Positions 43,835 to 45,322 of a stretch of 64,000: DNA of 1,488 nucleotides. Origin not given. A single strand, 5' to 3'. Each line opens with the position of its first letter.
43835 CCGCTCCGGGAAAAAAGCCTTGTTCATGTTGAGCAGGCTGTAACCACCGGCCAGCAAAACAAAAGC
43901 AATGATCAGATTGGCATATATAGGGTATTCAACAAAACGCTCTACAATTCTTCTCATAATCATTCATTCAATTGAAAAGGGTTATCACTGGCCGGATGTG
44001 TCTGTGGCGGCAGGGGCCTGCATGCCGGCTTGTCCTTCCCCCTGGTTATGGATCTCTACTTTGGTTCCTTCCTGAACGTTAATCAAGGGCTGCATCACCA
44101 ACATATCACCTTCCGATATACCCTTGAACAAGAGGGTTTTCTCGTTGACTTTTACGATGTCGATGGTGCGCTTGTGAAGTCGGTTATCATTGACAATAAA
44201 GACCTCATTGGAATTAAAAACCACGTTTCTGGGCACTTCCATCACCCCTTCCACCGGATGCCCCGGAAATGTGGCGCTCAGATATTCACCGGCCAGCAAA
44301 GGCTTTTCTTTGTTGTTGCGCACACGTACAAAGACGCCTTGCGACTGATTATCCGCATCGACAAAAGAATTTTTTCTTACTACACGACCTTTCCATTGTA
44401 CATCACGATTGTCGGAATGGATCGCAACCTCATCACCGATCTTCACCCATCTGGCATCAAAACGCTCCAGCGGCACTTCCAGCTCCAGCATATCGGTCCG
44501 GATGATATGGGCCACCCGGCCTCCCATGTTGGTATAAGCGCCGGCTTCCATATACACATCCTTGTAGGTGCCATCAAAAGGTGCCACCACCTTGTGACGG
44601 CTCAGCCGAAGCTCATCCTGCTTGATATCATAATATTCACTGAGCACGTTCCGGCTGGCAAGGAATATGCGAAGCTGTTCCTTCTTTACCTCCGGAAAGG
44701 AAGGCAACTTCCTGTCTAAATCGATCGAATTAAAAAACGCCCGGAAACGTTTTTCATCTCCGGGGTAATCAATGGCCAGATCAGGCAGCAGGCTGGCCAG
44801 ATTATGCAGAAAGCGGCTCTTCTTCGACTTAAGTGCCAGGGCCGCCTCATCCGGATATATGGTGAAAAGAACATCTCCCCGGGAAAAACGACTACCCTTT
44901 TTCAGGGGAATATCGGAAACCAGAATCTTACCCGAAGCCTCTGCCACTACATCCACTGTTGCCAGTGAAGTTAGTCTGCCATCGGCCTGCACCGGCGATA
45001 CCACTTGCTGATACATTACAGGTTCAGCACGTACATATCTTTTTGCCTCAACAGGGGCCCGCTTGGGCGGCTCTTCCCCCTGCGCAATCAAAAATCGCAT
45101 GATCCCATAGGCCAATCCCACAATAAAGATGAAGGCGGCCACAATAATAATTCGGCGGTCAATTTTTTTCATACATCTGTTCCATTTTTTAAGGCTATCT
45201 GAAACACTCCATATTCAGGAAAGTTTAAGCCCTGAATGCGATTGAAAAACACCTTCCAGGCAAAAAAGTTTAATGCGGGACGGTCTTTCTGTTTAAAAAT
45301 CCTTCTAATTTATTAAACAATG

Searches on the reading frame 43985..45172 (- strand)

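Call 83: search_protein_families(library=pfam, max_evalue=0.00001, proteins=[window:43985-45172:-])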
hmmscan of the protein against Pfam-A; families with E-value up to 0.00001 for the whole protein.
window:43985-45172:- (395 aa): 2 families
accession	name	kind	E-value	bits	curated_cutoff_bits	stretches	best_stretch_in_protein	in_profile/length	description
PF13437.12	HlyD_3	-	6e-12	46.7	22.2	1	194-295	1-106/106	HlyD family secretion protein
PF16576.10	HlyD_D23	-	1.3e-06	28.3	30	0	90-289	35-206/214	Barrel-sandwich domain of CusB or HlyD membrane-fusion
